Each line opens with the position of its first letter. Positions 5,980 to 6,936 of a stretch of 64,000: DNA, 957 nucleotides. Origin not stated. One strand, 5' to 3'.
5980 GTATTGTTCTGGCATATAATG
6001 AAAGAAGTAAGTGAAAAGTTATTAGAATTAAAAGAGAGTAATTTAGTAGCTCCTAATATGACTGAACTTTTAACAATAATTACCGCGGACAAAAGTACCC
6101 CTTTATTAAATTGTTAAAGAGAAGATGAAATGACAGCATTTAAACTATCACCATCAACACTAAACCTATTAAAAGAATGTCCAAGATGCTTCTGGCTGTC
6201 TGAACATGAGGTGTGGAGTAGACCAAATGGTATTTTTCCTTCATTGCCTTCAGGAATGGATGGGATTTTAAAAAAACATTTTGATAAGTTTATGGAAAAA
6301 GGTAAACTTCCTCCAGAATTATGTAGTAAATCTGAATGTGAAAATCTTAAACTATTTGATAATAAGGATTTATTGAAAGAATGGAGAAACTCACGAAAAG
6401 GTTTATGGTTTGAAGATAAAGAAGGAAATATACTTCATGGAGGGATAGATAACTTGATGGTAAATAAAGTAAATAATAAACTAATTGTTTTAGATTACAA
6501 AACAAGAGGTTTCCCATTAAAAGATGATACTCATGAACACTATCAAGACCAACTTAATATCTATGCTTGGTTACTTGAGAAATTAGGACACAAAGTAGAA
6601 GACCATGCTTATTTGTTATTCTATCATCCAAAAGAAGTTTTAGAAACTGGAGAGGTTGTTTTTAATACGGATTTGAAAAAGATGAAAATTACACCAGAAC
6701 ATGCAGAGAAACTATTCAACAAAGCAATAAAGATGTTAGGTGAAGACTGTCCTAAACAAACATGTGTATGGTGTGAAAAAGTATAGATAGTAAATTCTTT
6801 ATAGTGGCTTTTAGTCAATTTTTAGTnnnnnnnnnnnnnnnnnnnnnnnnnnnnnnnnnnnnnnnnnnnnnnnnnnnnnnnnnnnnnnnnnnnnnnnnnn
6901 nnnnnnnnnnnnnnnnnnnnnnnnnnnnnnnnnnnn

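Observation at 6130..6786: Stand-alone Cas4-like Fe-S nuclease without CRISPR-Cas, positioned directly upstream of the pAgo pair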

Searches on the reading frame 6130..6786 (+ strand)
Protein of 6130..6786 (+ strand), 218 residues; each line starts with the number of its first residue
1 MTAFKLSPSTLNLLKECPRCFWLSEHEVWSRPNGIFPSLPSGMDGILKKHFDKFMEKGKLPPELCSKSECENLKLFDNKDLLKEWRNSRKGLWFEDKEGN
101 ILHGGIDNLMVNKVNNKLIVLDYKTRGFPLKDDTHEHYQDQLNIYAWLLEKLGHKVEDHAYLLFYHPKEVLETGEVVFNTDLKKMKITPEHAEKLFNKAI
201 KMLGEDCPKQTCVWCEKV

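Call 3: search_protein_families(library=pfam, proteins=[window:6130-6786:+], max_evalue=0.01)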
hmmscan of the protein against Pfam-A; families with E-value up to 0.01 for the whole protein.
window:6130-6786:+ (218 aa): 1 family
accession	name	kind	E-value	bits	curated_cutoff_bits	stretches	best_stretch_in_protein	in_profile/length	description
PF12705.13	PDDEXK_1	-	1.8e-11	44.9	22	1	6-215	2-240/247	PD-(D/E)XK nuclease superfamily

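Call 4: search_protein_families(library=padloc, proteins=[window:6130-6786:+], max_evalue=0.01)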
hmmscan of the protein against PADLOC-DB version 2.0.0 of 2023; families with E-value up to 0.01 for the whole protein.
window:6130-6786:+ (218 aa): 5 families
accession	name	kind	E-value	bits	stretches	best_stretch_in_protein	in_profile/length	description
PDLC00944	Cas4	-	5e-10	37.8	1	97-187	62-144/177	Cas4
PDLC01250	Cas4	-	7.2e-10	37.4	1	74-198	50-147/168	"CAS-I,CAS-II,CAS-III,CAS-IV,CAS-V,CAS-VI; acquisition_associated"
PDLC00943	Cas4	-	7.9e-08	30.5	1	100-200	66-158/180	CRISPR-associated protein Cas4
PDLC01447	Cas4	-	8.4e-07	27.6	1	5-190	4-118/161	"CAS-I,CAS-II,CAS-III,CAS-IV,CAS-V,CAS-VI; acquisition_associated"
PDLC02087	Cas4b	-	9.7e-07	27.1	1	74-194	46-162/189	-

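Call 5: search_protein_families(library=ncbifam, proteins=[window:6130-6786:+], max_evalue=0.01)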
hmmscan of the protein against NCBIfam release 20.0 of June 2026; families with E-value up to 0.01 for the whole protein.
window:6130-6786:+ (218 aa): 3 families
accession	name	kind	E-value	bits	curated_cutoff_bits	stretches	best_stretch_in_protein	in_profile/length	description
TIGR00372.1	cas4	equivalog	3e-07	30.5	65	1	100-200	66-158/180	CRISPR-associated protein Cas4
TIGR02785.1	addA_Gpos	equivalog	8.2e-06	23.9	707.65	1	87-172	1144-1233/1234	helicase-exonuclease AddAB subunit AddA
TIGR02784.1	addA_alphas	equivalog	1.9e-05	23.2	860.75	1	100-169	1065-1134/1138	double-strand break repair helicase AddA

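Call 10: find_homologous_proteins(query=window:6130-6786:+, max_evalue=0.001)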
Query window:6130-6786:+ (218 aa): 3587 proteins with E <= 0.001 among 3704 candidates; the best 120 are listed.
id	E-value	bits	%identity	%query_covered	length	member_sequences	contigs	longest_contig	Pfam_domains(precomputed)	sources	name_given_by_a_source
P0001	6.6e-133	459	88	99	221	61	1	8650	PF12705.14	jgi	-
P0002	2.3e-129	448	87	98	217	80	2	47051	PF12705.14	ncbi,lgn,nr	ncbi:MAG: PD-(D/E)XK nuclease family protein [Candidatus Nanoarchaeia archaeon]|nr:PD-(D/E)XK nuclea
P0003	1.5e-123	429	83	98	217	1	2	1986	PF12705.14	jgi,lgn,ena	-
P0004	4.1e-123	427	83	98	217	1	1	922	PF12705.14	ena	-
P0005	5.0e-123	427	83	99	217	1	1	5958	PF12705.14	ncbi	-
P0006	3.1e-122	425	80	99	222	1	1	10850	PF12705.14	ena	-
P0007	8.8e-122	423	82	98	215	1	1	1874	PF12705.14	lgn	-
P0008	1.6e-121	422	82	98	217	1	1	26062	PF12705.14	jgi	-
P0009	3.5e-121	421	81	99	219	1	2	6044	PF12705.14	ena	-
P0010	1.5e-120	419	81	99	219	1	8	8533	PF12705.14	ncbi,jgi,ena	-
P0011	2.7e-120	418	83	98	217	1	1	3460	PF12705.14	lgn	-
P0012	2.8e-120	418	81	98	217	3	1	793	PF12705.14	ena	-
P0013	3.7e-120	418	80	99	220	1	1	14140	PF12705.14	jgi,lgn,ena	-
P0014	1.8e-119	416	80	99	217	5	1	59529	PF12705.14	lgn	-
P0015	3.0e-119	415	80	98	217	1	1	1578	PF12705.14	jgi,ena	-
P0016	3.3e-119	415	78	100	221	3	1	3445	PF12705.14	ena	-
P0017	4.7e-119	414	80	99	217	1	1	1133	PF12705.14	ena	-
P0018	7.9e-119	413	79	98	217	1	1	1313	PF12705.14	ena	-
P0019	1.0e-118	413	81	99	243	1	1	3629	PF12705.14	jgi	-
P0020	2.8e-118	412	83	94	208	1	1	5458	PF12705.14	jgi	jgi:CRISPR/Cas system-associated exonuclease Cas4 (RecB family)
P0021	4.3e-118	411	80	99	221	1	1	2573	PF12705.14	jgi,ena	-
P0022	5.3e-118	411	80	97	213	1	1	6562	PF12705.14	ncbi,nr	ncbi:MAG: PD-(D/E)XK nuclease family protein, partial [Candidatus Pacearchaeota archaeon]|nr:PD-(D/E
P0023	6.5e-118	410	84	94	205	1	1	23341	PF12705.14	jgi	-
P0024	2.5e-117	408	79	99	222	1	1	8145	PF12705.14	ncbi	-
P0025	3.4e-117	408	78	99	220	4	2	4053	PF12705.14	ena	-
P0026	5.0e-117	407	79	99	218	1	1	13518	PF12705.14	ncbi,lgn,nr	ncbi:MAG: PD-(D/E)XK nuclease family protein [Candidatus Pacearchaeota archaeon]|nr:PD-(D/E)XK nucle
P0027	7.6e-116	404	77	99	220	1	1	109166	PF12705.14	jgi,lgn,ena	-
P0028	2.7e-115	402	77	99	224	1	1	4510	PF12705.14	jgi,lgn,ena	jgi:hypothetical protein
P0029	3.6e-115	401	77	99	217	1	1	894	PF12705.14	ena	-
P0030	5.1e-114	398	78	97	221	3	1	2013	PF12705.14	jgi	jgi:hypothetical protein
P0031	7.2e-114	397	76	99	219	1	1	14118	PF12705.14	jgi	jgi:hypothetical protein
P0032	2.8e-113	395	77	99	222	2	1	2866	PF12705.14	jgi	jgi:hypothetical protein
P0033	2.9e-113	395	77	98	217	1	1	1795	PF12705.14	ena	-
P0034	4.6e-113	395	76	98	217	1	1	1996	PF12705.14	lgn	-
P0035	5.5e-113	394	74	99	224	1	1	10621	PF12705.14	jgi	-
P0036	1.1e-112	393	76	99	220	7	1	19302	PF12705.14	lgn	-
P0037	6.8e-112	391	74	99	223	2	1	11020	PF12705.14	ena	-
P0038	1.5e-111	390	75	98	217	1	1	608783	PF12705.14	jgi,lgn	jgi:hypothetical protein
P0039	3.8e-111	388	74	99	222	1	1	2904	PF12705.14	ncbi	-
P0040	9.9e-111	387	75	99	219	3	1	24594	PF12705.14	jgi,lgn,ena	-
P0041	1.2e-110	387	76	98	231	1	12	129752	PF12705.14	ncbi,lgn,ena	-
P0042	1.6e-110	386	78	94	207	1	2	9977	PF12705.14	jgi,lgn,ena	-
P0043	1.8e-110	386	76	98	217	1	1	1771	PF12705.14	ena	-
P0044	3.5e-110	385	74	100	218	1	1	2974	PF12705.14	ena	-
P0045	8.4e-110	384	73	99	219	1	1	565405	PF12705.14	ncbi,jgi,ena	ncbi:MAG: PD-(D/E)XK nuclease family protein [Candidatus Pacearchaeota archaeon]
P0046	1.4e-109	383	75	99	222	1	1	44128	PF12705.14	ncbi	-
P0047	1.5e-109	383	75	99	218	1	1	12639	PF12705.14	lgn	-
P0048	2.4e-109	382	72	99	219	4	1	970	PF12705.14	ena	-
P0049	3.2e-109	382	75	99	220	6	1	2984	PF12705.14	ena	-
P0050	3.6e-109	382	73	100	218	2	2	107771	PF12705.14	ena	-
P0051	3.8e-109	382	72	98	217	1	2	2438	PF12705.14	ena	-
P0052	4.7e-109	381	73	99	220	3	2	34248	PF12705.14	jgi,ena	-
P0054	5.0e-108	378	72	98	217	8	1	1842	PF12705.14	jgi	-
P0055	5.3e-108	378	84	88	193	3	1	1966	PF12705.14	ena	-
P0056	7.0e-108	378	72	98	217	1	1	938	PF12705.14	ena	-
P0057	7.6e-108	377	72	99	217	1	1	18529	PF12705.14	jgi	jgi:CRISPR/Cas system-associated exonuclease Cas4 (RecB family)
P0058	1.4e-107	377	73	99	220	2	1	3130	PF12705.14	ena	-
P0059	2.3e-107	376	76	94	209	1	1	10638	PF12705.14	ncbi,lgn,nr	ncbi:PD-(D/E)XK nuclease family protein [Candidatus Pacearchaeota archaeon]|nr:PD-(D/E)XK nuclease f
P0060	3.5e-107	375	73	99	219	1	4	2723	PF12705.14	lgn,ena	-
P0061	7.6e-107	374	72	99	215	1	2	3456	PF12705.14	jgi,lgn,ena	-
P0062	9.3e-107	374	71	99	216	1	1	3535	PF12705.14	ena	-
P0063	1.0e-106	374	77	94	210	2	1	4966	PF12705.14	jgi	-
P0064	3.8e-106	372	72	99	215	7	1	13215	PF12705.14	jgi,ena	-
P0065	2.4e-104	366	70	99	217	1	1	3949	PF12705.14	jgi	jgi:hypothetical protein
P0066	2.9e-104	366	69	99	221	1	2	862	PF12705.14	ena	-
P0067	5.5e-104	365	75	94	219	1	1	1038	PF12705.14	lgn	-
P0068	1.2e-103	364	70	98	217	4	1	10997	PF12705.14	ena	-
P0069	2.1e-103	363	70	98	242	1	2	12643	PF12705.14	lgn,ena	-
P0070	4.9e-103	362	70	99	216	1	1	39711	PF12705.14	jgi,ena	-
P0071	8.5e-103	361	70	100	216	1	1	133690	PF12705.14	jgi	jgi:hypothetical protein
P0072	1.6e-102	360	74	93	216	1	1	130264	PF12705.14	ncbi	-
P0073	2.5e-102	359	71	98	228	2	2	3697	PF12705.14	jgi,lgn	-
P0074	3.6e-102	359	72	94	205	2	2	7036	PF12705.14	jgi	jgi:CRISPR/Cas system-associated exonuclease Cas4 (RecB family)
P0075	6.7e-102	358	68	99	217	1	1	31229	PF12705.14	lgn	-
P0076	1.6e-100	353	71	94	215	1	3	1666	PF12705.14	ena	-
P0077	3.9e-100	352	79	84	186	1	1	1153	PF12705.14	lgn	-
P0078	1.0e-99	351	86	81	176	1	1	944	PF12705.14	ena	-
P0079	1.1e-99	351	68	98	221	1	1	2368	PF12705.14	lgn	-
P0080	2.2e-99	350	69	98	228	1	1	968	PF12705.14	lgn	-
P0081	6.0e-99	348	69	99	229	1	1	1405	PF12705.14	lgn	-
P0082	7.3e-99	348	68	98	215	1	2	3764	PF12705.14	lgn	-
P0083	9.2e-99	348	68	100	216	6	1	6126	PF12705.14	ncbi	-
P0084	2.0e-98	347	69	98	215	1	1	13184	PF12705.14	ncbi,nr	ncbi:MAG: PD-(D/E)XK nuclease family protein [Nanoarchaeota archaeon]|nr:PD-(D/E)XK nuclease family 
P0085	2.3e-98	346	67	99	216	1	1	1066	PF12705.14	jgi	jgi:hypothetical protein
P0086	2.7e-98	346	68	99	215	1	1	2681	PF12705.14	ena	-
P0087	4.8e-98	345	67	98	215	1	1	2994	PF12705.14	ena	-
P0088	7.4e-98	345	82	81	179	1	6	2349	PF12705.14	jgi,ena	-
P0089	9.9e-98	344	66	100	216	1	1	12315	PF12705.14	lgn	-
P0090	1.0e-97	344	68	99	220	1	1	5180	PF12705.14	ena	-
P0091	1.1e-97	344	78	85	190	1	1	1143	PF12705.14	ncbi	-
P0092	2.1e-97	343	67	97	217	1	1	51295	PF12705.14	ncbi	-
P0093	2.9e-97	343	84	81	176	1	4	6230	PF12705.14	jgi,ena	-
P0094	5.0e-97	342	65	100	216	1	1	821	PF12705.14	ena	-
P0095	5.9e-97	342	67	99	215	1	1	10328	PF12705.14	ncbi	-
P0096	6.4e-97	342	66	98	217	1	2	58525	PF12705.14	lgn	-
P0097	9.6e-97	341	72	97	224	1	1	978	PF12705.14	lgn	-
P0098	1.8e-96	340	66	99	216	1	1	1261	PF12705.14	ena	-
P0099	2.1e-96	340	67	98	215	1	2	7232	PF12705.14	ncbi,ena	-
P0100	2.6e-96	340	67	98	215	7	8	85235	PF12705.14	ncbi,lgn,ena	ncbi:MAG: PD-(D/E)XK nuclease family protein [Nanoarchaeota archaeon]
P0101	2.8e-96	340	65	99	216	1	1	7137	PF12705.14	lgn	-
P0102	4.3e-96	339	82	81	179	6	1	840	PF12705.14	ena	-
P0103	7.0e-96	338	65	98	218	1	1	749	PF12705.14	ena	-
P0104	7.9e-96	338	67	99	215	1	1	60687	PF12705.14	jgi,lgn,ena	-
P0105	8.4e-96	338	67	99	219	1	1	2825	PF12705.14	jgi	-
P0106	1.1e-95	338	65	98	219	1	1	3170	PF12705.14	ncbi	ncbi:MAG: PD-(D/E)XK nuclease family protein, partial [archaeon]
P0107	1.5e-95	337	64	99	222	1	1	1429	PF12705.14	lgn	-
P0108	1.6e-95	337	67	98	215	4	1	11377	PF12705.14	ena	-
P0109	2.3e-95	337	65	99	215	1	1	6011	PF12705.14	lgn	-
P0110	2.6e-95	336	65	98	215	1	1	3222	PF12705.14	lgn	-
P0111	2.8e-95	336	66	98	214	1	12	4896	PF12705.14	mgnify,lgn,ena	mgnify:FL=1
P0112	3.1e-95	336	66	98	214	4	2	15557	PF12705.14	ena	-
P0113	3.3e-95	336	66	98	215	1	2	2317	PF12705.14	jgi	jgi:hypothetical protein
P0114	3.8e-95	336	67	98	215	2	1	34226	PF12705.14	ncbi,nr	ncbi:PD-(D/E)XK nuclease family protein [Candidatus Pacearchaeota archaeon]|nr:PD-(D/E)XK nuclease f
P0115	4.0e-95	336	63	100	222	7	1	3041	PF12705.14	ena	-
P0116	4.2e-95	336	66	99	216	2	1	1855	PF12705.14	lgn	-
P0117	4.5e-95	336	66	100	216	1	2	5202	PF12705.14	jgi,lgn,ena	-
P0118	5.4e-95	335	65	98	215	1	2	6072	PF12705.14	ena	-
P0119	5.4e-95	335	67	98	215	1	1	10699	PF12705.14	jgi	-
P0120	5.5e-95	335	72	92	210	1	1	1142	PF12705.14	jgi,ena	-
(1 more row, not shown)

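Call 12: find_encoding_contigs(protein=P0002, flank=10000, max_places=3)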
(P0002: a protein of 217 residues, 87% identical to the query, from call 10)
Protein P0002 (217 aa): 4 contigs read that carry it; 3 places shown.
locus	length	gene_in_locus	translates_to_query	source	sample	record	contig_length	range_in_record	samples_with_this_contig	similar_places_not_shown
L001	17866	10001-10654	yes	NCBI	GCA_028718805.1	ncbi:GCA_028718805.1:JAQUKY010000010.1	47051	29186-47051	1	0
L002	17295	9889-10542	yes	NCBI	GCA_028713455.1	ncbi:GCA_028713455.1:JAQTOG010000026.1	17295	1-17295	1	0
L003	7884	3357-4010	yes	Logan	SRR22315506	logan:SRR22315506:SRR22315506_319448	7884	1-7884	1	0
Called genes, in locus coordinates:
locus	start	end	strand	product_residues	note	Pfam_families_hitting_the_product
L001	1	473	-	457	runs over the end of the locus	PF02310:B12-binding, PF04055:Radical_SAM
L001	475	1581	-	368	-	-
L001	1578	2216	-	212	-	PF00702:Hydrolase, PF13419:HAD_2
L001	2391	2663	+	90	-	-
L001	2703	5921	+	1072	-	PF13091:PLDc_2, PF00270:DEAD (faint), PF04851:ResIII (faint), PF00176:SNF2-rel_dom, PF00271:Helicase_C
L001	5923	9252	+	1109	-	PF20473:MmeI_Mtase (weak), PF07669:Eco57I, PF02384:N6_Mtase, PF12950:TaqI_C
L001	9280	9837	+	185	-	-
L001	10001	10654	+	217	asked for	PF12705:PDDEXK_1 (weak)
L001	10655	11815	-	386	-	-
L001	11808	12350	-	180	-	-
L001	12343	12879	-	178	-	-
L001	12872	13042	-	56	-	-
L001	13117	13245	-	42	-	-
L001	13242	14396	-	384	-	PF00589:Phage_integrase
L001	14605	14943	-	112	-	-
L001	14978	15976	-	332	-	PF04014:MazE_antitoxin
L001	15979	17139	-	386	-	PF00365:PFK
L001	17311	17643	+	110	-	-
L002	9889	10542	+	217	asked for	PF12705:PDDEXK_1 (weak)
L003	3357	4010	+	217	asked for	PF12705:PDDEXK_1 (weak)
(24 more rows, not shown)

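Call 13: find_encoding_contigs(protein=P0038, flank=10000, max_places=2)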
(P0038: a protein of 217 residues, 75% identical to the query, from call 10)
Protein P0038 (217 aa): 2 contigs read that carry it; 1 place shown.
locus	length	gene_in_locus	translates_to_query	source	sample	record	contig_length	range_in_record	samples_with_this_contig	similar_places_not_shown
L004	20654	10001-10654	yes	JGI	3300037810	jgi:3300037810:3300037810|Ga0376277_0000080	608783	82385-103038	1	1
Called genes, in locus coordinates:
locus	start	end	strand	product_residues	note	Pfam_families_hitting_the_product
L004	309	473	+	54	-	-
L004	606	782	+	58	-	-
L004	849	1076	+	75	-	-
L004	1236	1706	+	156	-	-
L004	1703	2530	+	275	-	PF13495:Phage_int_SAM_4, PF00589:Phage_integrase, PF22823:MrpR_C_cat (weak)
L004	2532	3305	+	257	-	-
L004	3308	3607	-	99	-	-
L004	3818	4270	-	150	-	-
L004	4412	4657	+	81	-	-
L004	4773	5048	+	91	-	-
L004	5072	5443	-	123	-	-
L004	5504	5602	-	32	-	-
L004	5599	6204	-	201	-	-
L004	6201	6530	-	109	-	-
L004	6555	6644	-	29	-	-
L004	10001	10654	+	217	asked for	PF12705:PDDEXK_1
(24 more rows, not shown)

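Call 14: find_encoding_contigs(protein=P0045, flank=10000, max_places=2)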
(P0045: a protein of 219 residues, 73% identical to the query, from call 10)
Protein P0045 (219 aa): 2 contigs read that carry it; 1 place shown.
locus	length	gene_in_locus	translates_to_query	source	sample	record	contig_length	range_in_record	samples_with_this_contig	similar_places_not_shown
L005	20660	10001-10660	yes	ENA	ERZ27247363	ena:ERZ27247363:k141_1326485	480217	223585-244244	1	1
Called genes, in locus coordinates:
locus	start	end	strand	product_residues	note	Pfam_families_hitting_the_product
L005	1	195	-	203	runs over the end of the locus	PF01209:Ubie_methyltran, PF03848:TehB (weak), PF13489:Methyltransf_23, PF02353:CMAS (weak), PF13847:Methyltransf_31, PF08241:Methyltransf_11, PF08242:Methyltransf_12, PF13649:Methyltransf_25, +1 more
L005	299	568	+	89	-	PF18926:DUF5676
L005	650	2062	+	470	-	PF04055:Radical_SAM, PF16199:Radical_SAM_C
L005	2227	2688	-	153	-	-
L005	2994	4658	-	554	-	PF00749:tRNA-synt_1c, PF03950:tRNA-synt_1c_C, PF20974:tRNA-synt_1c_C2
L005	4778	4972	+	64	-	PF04070:DUF378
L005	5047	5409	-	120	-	-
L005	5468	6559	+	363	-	PF02073:Peptidase_M29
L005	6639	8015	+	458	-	-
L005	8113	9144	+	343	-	PF02457:DAC, PF10635:DisA-linker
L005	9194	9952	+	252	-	PF02698:DUF218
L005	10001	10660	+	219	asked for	PF12705:PDDEXK_1 (weak)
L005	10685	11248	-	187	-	PF02676:TYW3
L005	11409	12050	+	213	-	PF01966:HD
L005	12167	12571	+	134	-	-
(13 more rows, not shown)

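Call 16: find_related_loci(query=window:6130-6786:+, collection=genome_contigs, flank=10000)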
Query window:6130-6786:+ (218 aa) in genome_contigs; peptide patterns used: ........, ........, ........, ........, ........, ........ (x = any residue, [..] = any of these).
199 stretches matched a pattern; 176 encode a relative of the query (tblastn E <= 1e-3); the best 80 are kept; 80 distinct loci.
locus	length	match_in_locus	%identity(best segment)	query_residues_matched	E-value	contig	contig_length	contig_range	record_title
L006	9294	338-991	87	1-218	3e-130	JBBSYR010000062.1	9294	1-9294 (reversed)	MAG: Nanoarchaeota archaeon isolate H43-bin213_1 H43_bin213_1_000000000062, whole genome shotgun sequence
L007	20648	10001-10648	87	3-218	3e-128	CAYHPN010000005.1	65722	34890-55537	MAG TPA_asm: Candidatus Woesearchaeota archaeon isolate ERP119705_co14_220 genome assembly, contig: NODE_207_length_6572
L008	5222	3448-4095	87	3-218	1e-128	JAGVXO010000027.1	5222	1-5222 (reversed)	Candidatus Pacearchaeota archaeon isolate RIFOXYB1_FULL_32_14 rifoxyb1_full_scaffold_21828, whole genome shotgun sequenc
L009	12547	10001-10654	79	1-218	3e-121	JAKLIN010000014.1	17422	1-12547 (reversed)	MAG: Nanoarchaeota archaeon isolate RA.bin88 RA.bin88_14, whole genome shotgun sequence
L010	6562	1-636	80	6-217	2e-117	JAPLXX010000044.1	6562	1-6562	MAG: Candidatus Pacearchaeota archaeon isolate LacPavin_0920_SED2_MAG_35_12 LacPavin_0920_SED2_scaffold_2143114, whole g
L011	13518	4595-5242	79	1-216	4e-117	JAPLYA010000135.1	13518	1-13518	MAG: Candidatus Pacearchaeota archaeon isolate LacPavin_0920_SED4_MAG_33_8 LacPavin_0920_SED4_scaffold_884158, whole gen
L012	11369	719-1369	74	1-217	4e-112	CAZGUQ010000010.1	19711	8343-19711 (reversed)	MAG TPA_asm: Candidatus Woesearchaeota archaeon isolate SRP050083_co1_431 genome assembly, contig: NODE_1085_length_1971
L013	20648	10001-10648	73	3-218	2e-109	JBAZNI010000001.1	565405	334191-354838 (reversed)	MAG: Candidatus Pacearchaeota archaeon isolate SO_2017_LW4_63 scaffold_44_c1_LW137-91_2017, whole genome shotgun sequenc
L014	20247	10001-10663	70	3-215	7e-103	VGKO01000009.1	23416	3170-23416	MAG: Candidatus Pacearchaeota archaeon isolate K_DeepCast_100m_m1_149 K_DeepCast_100m_m1_149_Ga0194127_10002743, whole g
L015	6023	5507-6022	88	3-174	7e-103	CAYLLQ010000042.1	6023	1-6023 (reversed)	MAG TPA_asm: Candidatus Woesearchaeota archaeon isolate SRP178699_co1_83 genome assembly, contig: NODE_19266_length_6023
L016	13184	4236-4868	69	4-216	1e-99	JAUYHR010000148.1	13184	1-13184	MAG: Nanoarchaeota archaeon isolate C24_maxbin.164_sub C24_k141_389252, whole genome shotgun sequence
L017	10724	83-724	66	1-216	1e-96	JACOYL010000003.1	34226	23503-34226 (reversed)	MAG: Candidatus Pacearchaeota archaeon isolate NC_groundwater_178_Ag_S-0.1um_36_11 S4_GD2017_2_S1_scaffold_1101, whole g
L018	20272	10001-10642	64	1-216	1e-95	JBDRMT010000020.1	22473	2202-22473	MAG: archaeon isolate MEGAHIT-group-1.845 k141_10714337, whole genome shotgun sequence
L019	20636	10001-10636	67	3-216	3e-95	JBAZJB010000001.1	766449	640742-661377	MAG: Candidatus Nanoarchaeia archaeon isolate SO_2017_LW4_109 scaffold_19_c1_LW137-91_2017, whole genome shotgun sequenc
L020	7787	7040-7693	63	1-218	1e-94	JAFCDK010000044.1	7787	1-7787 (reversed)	Candidatus Pacearchaeota archaeon isolate Meg19_1012_Bin_451 Meg19_1012_Bin_451_scaffold_82481, whole genome shotgun seq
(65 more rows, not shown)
